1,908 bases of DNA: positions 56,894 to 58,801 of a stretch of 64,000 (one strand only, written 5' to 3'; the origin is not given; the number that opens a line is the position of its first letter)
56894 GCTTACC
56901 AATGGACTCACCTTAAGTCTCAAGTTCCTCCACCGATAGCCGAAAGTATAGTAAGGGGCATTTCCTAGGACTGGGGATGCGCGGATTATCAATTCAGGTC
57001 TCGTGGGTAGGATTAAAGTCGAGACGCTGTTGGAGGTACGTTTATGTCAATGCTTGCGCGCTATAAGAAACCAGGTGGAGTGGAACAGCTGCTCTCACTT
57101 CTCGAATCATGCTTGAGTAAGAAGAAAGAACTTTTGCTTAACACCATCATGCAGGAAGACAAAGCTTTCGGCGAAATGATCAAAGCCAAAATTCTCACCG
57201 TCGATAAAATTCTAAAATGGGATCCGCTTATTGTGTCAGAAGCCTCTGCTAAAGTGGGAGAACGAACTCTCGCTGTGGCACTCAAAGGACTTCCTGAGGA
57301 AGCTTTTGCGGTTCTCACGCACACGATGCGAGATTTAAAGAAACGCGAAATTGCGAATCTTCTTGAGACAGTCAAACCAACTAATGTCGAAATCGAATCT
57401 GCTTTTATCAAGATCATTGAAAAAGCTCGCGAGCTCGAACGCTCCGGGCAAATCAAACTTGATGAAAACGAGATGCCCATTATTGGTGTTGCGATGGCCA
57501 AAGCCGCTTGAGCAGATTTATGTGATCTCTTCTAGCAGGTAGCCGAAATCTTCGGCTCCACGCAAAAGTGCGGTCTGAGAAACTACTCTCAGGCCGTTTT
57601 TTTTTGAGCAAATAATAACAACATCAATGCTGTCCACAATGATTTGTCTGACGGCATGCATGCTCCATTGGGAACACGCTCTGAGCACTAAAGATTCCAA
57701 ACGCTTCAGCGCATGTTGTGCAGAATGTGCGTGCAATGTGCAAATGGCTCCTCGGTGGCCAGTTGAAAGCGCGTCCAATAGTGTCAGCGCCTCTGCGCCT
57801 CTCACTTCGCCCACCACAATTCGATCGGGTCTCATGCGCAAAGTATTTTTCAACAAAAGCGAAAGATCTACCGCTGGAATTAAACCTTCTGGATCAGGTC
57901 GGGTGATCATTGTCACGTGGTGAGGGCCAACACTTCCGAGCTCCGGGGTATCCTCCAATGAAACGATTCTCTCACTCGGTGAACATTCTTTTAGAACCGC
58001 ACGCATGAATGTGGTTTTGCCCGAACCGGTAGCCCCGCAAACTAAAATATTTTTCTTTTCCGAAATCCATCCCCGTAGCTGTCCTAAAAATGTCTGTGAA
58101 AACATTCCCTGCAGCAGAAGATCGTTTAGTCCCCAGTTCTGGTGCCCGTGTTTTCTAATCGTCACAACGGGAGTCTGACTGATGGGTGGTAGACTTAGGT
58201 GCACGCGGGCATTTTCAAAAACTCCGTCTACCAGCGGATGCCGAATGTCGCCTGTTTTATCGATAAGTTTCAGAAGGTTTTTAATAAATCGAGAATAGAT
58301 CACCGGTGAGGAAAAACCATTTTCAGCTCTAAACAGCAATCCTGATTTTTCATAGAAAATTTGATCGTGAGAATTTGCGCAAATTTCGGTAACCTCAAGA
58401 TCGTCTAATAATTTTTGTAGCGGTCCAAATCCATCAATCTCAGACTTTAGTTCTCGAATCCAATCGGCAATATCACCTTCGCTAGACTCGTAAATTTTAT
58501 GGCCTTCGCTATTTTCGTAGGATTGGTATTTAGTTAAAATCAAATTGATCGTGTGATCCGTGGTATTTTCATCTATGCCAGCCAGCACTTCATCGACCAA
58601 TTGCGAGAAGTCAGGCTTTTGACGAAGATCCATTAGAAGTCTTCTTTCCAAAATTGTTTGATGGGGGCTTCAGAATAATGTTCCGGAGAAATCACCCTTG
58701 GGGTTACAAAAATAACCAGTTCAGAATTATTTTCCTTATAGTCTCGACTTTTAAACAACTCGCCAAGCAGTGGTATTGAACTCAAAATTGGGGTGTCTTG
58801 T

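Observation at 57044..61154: Orphan Tad-type secretin + CpaF ATPase pair coupled to a REC-histidine-kinase hybrid and a standalone FliG-C-like protein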

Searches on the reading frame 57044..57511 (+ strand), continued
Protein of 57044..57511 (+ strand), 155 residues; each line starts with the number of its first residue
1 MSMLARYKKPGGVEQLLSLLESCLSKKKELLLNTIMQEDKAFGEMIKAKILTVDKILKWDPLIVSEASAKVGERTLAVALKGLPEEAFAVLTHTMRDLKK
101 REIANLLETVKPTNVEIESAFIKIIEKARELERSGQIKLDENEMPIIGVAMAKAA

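Call 78: search_protein_families(library=pfam, proteins=[P0289, P0292, P0294, P0296, P0288, P0320, P0329, P0295, P0348, P0278], max_evalue=0.01)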
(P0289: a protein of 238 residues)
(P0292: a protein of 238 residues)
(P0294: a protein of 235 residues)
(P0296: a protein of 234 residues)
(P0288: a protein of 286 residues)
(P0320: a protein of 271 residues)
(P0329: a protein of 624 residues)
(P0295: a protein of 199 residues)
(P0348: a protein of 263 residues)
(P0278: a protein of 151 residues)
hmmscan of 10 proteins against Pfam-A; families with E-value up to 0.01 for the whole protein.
P0289 (238 aa): 1 family
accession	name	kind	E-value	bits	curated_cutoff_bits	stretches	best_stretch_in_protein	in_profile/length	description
PF01706.21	FliG_C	-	3.6e-12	46.9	23.3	1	34-139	2-108/108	FliG C-terminal domain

P0292 (238 aa): 2 families
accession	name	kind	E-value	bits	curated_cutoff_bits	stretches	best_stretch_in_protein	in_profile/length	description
PF01706.21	FliG_C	-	2.2e-12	47.7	23.3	1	33-135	3-106/108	FliG C-terminal domain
PF02183.23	HALZ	-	0.0057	17.2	28.1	0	204-229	17-42/43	Homeobox associated leucine zipper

P0294 (235 aa): 3 families
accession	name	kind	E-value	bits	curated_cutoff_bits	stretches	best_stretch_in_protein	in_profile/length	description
PF01706.21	FliG_C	-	2.9e-10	40.8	23.3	1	34-137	2-106/108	FliG C-terminal domain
PF00170.26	bZIP_1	-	0.0061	17.1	27.6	0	208-234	35-61/64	bZIP transcription factor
PF25450.1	Rab11-FIP3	-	0.0091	16.7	31.9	0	201-234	56-89/125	Rab11-FIP3-like domain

P0296 (234 aa): 1 family
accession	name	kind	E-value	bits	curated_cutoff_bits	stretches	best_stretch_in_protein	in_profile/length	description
PF01706.21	FliG_C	-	2.1e-10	41.2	23.3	1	34-139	2-108/108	FliG C-terminal domain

P0288 (286 aa): 1 family
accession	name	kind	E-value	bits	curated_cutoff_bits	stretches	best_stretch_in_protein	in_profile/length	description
PF01706.21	FliG_C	-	1.1e-08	35.7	23.3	1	54-156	3-106/108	FliG C-terminal domain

P0320 (271 aa): 1 family
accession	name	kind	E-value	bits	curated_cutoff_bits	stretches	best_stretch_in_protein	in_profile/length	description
PF01706.21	FliG_C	-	2.1e-11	44.5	23.3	1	34-139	2-108/108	FliG C-terminal domain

P0329 (624 aa): 5 families
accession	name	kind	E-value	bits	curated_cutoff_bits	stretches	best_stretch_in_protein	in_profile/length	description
PF01706.21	FliG_C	-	1e-08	35.8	23.3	1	35-139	3-108/108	FliG C-terminal domain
PF00170.26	bZIP_1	-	0.00015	22.2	27.6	1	179-210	26-57/64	bZIP transcription factor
PF02183.23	HALZ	-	0.0025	18.4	28.1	1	182-209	15-42/43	Homeobox associated leucine zipper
PF07558.16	Shugoshin_N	-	0.0071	16.6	30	0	183-209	18-44/45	Shugoshin N-terminal coiled-coil region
PF06156.18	YabA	-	0.0076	17.3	30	0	173-211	16-54/103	Initiation control protein YabA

P0295 (199 aa): 1 family
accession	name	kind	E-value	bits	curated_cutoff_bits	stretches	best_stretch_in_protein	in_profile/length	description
PF01706.21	FliG_C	-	2.7e-11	44.1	23.3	1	35-137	3-106/108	FliG C-terminal domain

P0348 (263 aa): 2 families
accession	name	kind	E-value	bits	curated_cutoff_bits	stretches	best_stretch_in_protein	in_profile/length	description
PF01706.21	FliG_C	-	2e-09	38.1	23.3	1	35-135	3-104/108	FliG C-terminal domain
PF25254.1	DUF7856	-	0.0085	16.2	30.2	0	224-258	96-131/280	Family of unknown function (DUF7856)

P0278 (151 aa): 1 family
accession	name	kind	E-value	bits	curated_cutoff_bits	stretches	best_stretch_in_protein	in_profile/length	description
PF01706.21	FliG_C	-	3.7e-09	37.2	23.3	1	34-139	2-108/108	FliG C-terminal domain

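Call 80: list_cluster_members(proteins=[P0289, P0292, P0294, P0296, P0288, P0329, P0278, P0290, P0283, P0320])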
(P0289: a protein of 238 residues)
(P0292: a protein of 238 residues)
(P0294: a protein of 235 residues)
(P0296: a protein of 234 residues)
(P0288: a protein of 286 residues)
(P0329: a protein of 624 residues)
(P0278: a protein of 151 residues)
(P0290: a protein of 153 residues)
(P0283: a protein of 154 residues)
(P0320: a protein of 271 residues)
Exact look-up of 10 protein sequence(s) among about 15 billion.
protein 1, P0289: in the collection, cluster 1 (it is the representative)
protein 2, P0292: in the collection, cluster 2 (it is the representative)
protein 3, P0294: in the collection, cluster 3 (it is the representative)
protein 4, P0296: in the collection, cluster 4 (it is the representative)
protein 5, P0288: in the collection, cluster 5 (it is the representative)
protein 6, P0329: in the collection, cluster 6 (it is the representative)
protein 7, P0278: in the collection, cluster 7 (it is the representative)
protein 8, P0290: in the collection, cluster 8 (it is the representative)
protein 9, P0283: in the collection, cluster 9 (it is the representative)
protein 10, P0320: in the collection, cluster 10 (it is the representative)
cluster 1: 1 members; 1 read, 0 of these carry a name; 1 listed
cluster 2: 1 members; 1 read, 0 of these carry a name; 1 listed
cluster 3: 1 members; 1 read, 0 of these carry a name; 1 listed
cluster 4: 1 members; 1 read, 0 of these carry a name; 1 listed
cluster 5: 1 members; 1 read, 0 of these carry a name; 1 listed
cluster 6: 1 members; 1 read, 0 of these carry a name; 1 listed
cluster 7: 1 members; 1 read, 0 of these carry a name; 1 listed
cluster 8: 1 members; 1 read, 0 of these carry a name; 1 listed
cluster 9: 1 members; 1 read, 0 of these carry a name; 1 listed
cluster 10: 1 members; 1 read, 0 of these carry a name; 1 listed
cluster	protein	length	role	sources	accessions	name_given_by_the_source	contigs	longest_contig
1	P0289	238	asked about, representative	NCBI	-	-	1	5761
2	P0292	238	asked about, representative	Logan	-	-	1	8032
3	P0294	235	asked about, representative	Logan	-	-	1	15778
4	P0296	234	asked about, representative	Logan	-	-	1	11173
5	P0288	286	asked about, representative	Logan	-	-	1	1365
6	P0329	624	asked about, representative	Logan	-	-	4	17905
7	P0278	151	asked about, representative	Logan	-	-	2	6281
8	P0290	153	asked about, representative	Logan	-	-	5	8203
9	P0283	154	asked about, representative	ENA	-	-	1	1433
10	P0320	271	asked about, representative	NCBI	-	-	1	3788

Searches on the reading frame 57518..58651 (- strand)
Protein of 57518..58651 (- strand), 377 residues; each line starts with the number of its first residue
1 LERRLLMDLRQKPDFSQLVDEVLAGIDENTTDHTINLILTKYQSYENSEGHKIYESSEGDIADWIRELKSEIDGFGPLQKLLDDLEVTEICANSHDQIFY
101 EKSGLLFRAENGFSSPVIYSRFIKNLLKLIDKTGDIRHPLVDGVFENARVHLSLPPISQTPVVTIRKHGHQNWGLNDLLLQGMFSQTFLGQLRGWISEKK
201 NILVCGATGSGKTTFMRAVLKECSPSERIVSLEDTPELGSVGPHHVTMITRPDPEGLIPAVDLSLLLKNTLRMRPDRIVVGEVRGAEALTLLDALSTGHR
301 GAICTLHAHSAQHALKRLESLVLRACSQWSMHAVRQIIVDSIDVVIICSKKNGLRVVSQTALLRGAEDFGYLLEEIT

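Call 3: search_protein_families(library=pfam, proteins=[window:57518-58651:-], max_evalue=0.01)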
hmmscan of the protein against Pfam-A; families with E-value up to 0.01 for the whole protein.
window:57518-58651:- (377 aa): 14 families
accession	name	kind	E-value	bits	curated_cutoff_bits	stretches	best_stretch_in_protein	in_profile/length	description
PF00437.27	T2SSE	-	7.7e-35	120.7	24.9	1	149-342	93-269/370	Type II/IV secretion system protein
PF01580.24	FtsK_SpoIIIE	-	0.00028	20.8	24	1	196-219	39-59/221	FtsK/SpoIIIE family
PF13191.12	AAA_16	-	0.00037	21.5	32.6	1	200-264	25-85/167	AAA ATPase domain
PF13401.12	AAA_22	-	0.00069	20.4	27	1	198-224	4-30/130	AAA domain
PF12775.13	AAA_7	-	0.00098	19.1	25.8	1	194-227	28-61/181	P-loop containing dynein motor region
PF04851.21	ResIII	-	0.0013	19.1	22.5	0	197-238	21-65/164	Type III restriction enzyme, res subunit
PF13555.12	AAA_29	-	0.0021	18.2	27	0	196-220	19-43/61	P-loop containing region of AAA domain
PF02492.25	cobW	-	0.0026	17.8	20.7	0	202-229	3-30/180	CobW/HypB/UreG, nucleotide-binding domain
PF06414.18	Zeta_toxin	-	0.0029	17.5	22.3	1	199-233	16-50/199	Zeta toxin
PF00005.33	ABC_tran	-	0.0035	18.4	25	1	196-234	8-46/137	ABC transporter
PF00270.35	DEAD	-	0.0036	17.5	26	1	196-230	11-49/167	DEAD/DEAH box helicase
PF13671.12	AAA_33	-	0.0066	17.2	27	0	202-228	2-27/143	AAA domain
PF06745.19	ATPase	-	0.0072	16.2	26.6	0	193-217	13-37/231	KaiC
PF02367.23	TsaE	-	0.0094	16.3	26.6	0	192-231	14-53/128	Threonylcarbamoyl adenosine biosynthesis protein TsaE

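Call 4: search_protein_families(library=ncbifam, proteins=[window:57518-58651:-], max_evalue=0.01)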
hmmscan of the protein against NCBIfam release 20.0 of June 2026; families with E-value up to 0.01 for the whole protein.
window:57518-58651:- (377 aa): 23 families
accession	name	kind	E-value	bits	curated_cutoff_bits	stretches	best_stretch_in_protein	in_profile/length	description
TIGR03819.1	heli_sec_ATPase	hypoth_equivalog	2.8e-62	210.9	373.15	1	59-359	36-337/340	TadA family conjugal transfer-associated ATPase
TIGR02782.1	TrbB_P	equivalog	3.3e-59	200.6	304.55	1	78-368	14-298/303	P-type conjugative transfer ATPase TrbB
TIGR02788.1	VirB11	equivalog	1.3e-50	172.2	249.95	2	192-358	137-304/308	P-type DNA transfer ATPase VirB11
NF010407.0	PRK13833.1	subfamily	1.4e-47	162.7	499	1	79-359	23-296/323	conjugal transfer protein TrbB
NF010469.0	PRK13894.1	subfamily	3.6e-46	158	508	1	77-373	26-317/320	conjugal transfer ATPase TrbB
NF010475.0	PRK13900.1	equivalog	3.8e-39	134.7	389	1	195-361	156-323/333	type IV secretion system ATPase VirB11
NF058587.1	archaellum_moto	equivalog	5.4e-32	111.2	550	1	13-320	90-395/527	archaellum flagellar ATPase motor FlaI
NF010425.0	PRK13851.1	equivalog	1.5e-29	103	461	1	192-348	155-312/344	type IV secretion system protein VirB11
NF053672.1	bindosome_BasE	exception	7.5e-19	67.8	1000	1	121-323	189-393/512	bindosome assembly system ATPase subunit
NF041000.1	ATPase_ComGA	equivalog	1.3e-16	60.4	300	1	183-324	111-248/267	competence type IV pilus ATPase ComGA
TIGR01420.1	pilT_fam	subfamily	1.4e-14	54.1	319.1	1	201-320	124-241/343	PilT/PilU family type 4a pilus ATPase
NF007755.0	PRK10436.1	equivalog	7.6e-13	47.9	617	1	165-324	188-338/465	type II secretion system protein GspE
TIGR02533.1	type_II_gspE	equivalog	1.5e-11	43.7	630.25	1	181-320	225-358/486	type II secretion system ATPase GspE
TIGR02525.1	plasmid_TraJ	equivalog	3.7e-10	39.3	368.3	1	203-322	153-273/372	plasmid transfer ATPase TraJ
NF053534.1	T4PilAsmATPsTfpB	equivalog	4.9e-10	38.4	850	1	201-323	338-454/584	type IV pilus assembly ATPase TfpB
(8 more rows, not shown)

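Call 15: search_solved_structures(query=window:57518-58651:-, max_evalue=1e-10)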
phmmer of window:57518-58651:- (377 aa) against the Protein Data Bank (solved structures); distinct sequences matched with E-value up to 1e-10: 11.
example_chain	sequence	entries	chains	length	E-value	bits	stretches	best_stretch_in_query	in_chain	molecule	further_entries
8rkd_E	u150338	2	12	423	2e-43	152.1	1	64-361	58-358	Pilus assembly ATPase CpaF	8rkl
8rjf_A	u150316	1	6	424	2e-43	152.1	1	64-361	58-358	Pilus assembly ATPase CpaF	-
9e24_A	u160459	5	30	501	3.1e-43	151.4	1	64-361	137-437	CpaF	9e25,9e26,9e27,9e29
2gza_A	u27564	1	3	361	4.4e-28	101.6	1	188-347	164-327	Type IV secretion system protein VirB11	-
6bge_A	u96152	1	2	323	1.3e-25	93.5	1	122-322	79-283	VirB11-like protein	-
1g6o_A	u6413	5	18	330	1.3e-25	93.4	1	122-322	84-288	CAG-ALPHA | virB11 homolog | Cag-alfa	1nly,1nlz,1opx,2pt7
2oap_1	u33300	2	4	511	3e-24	89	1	71-325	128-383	Type II secretion system protein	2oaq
4ii7_A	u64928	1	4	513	2.7e-20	76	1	147-320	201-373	FlaI ATPase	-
4ihq_A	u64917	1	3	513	1.9e-19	73.2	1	147-320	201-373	FlaI ATPase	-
10my_A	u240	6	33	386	3.5e-12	49.3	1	197-324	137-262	PilT/PilU family type 4a pilus ATPase | Twitching motility protein PilT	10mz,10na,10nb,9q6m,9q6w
9n32_A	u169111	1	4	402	1.3e-11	47.4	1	199-318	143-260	PilU protein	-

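Call 24: find_homologous_proteins(query=window:57518-58651:-, max_evalue=1e-30)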
Query window:57518-58651:- (377 aa): 7444 proteins with E <= 1e-30 among 8000 candidates; the best 120 are listed.
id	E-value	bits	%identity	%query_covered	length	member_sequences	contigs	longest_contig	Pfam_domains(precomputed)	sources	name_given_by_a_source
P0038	4.9e-246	834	100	98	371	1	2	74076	PF00437.27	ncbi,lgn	-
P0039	3.5e-138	479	59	97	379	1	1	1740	PF00437.27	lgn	-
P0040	1.5e-124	434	56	96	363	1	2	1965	PF00437.27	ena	-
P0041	8.9e-115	402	56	82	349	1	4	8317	PF00437.27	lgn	-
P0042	4.7e-113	396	51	99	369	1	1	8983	PF00437.27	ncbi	-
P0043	1.6e-109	384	56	81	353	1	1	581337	PF00437.27,PF27713.1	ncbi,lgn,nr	ncbi:MAG: CpaF family protein [Oligoflexia bacterium]|nr:CpaF family protein [Oligoflexia bacterium]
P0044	6.2e-105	369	49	98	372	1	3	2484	PF00437.27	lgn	-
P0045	3.5e-103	364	51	84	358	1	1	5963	PF00437.27,PF00005.34,PF13401.13,PF27713.1,PF13191.13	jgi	jgi:pilus assembly protein CpaF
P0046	2.0e-102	361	53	82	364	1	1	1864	PF00437.27,PF13401.13,PF27713.1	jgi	jgi:pilus assembly protein CpaF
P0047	2.2e-96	341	52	81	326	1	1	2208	PF02492.26,PF00437.27,PF13401.13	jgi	jgi:pilus assembly protein CpaF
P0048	5.3e-96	340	53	79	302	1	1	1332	PF00437.27,PF27713.1,PF20720.4,PF13191.13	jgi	jgi:pilus assembly protein CpaF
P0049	2.8e-64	236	42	82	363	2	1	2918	PF00437.27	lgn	-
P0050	4.2e-64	235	40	82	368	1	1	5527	PF00437.27,PF13191.13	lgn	-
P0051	5.9e-63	231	40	82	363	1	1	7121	PF00437.27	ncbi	-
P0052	7.9e-63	231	40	82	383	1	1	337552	PF00437.27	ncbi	-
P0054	2.3e-62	229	38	92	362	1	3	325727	PF00437.27,PF12775.14,PF27713.1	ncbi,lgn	-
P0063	1.2e-57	214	42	80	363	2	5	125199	PF00270.36,PF00437.27,PF12775.14,PF01580.25,PF04851.22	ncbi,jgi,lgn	-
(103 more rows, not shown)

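Call 25: find_encoding_contigs(protein=P0052, flank=10000, max_places=1)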
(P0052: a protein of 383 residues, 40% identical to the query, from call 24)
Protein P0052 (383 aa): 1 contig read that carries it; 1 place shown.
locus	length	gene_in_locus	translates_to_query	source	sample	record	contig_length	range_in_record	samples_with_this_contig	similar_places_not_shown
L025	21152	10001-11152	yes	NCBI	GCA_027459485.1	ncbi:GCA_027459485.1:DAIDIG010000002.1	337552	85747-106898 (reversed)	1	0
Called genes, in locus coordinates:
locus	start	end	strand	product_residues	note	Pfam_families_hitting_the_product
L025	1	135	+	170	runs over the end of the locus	-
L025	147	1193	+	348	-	-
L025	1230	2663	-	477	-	PF07969:Amidohydro_3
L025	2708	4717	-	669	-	-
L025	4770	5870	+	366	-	PF00072:Response_reg, PF00512:HisKA, PF02518:HATPase_c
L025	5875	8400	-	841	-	-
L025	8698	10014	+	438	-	PF00263:Secretin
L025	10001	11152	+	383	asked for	PF00437:T2SSE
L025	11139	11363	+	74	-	-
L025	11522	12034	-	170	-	-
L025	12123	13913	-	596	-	PF01336:tRNA_anti-codon, PF00152:tRNA-synt_2, PF01409:tRNA-synt_2d (faint), PF02938:GAD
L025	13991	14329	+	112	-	-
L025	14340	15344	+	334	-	PF00140:Sigma70_r1_2, PF04542:Sigma70_r2, PF04539:Sigma70_r3 (weak), PF04545:Sigma70_r4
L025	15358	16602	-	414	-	-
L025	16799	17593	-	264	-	PF04542:Sigma70_r2, PF04539:Sigma70_r3, PF08281:Sigma70_r4_2, PF04545:Sigma70_r4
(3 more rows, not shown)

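Call 26: find_encoding_contigs(protein=P0054, flank=10000, max_places=1)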
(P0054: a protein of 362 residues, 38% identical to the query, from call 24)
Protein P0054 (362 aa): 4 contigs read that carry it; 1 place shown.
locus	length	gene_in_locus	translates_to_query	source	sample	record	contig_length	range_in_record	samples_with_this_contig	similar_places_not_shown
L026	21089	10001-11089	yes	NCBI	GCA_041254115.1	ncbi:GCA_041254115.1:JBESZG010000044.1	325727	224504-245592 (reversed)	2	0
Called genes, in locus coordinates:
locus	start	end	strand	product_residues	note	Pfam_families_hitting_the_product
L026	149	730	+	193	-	PF13489:Methyltransf_23, PF00398:RrnaAD (weak), PF05175:MTS (weak), PF13847:Methyltransf_31, PF08241:Methyltransf_11, PF08242:Methyltransf_12, PF13649:Methyltransf_25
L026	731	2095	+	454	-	PF00171:Aldedh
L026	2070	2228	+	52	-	-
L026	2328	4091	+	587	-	PF01103:Omp85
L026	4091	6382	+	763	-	PF04357:TamB (weak)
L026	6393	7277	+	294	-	PF03631:Virul_fac_BrkB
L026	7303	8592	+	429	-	PF01266:DAO (faint), PF05834:Lycopene_cycl (faint), PF07992:Pyr_redox_2, PF13450:NAD_binding_8 (weak), PF13454:NAD_binding_9 (faint), PF00070:Pyr_redox, PF22366:NDH2_C (weak)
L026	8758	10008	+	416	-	PF00263:Secretin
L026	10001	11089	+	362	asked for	PF27713:UCP018868 (faint), PF00437:T2SSE, PF12775:AAA_7 (weak)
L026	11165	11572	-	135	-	-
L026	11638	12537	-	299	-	PF22544:HYDIN_VesB_CFA65-like_Ig (weak), PF22073:Cep192_D4 (faint)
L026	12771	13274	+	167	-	-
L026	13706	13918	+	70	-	-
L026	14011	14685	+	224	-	-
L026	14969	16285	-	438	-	PF12146:Hydrolase_4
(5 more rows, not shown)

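Call 27: find_encoding_contigs(protein=P0063, flank=10000, max_places=1)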
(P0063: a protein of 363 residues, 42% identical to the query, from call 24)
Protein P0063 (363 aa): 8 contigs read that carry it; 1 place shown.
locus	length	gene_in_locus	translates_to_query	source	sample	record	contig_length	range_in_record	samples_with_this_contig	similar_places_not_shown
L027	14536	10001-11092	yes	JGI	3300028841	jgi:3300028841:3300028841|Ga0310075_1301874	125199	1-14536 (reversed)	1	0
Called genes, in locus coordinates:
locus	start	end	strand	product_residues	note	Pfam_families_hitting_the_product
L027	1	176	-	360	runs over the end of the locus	PF01571:GCV_T, PF08669:GCV_T_C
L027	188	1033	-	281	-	PF00763:THF_DHG_CYH, PF02882:THF_DHG_CYH_C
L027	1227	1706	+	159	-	-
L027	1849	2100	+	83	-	PF04964:Flp_Fap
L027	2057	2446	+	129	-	-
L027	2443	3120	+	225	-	-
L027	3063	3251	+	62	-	-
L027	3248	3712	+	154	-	-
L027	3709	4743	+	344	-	-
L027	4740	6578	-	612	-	-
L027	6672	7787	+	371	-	PF00072:Response_reg, PF00512:HisKA, PF02518:HATPase_c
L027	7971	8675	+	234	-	PF01797:Y1_Tnp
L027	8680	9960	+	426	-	PF00263:Secretin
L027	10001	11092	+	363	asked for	PF00437:T2SSE, PF01580:FtsK_SpoIIIE (faint), PF00270:DEAD (weak), PF04851:ResIII (weak), PF12775:AAA_7 (weak)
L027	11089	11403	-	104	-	-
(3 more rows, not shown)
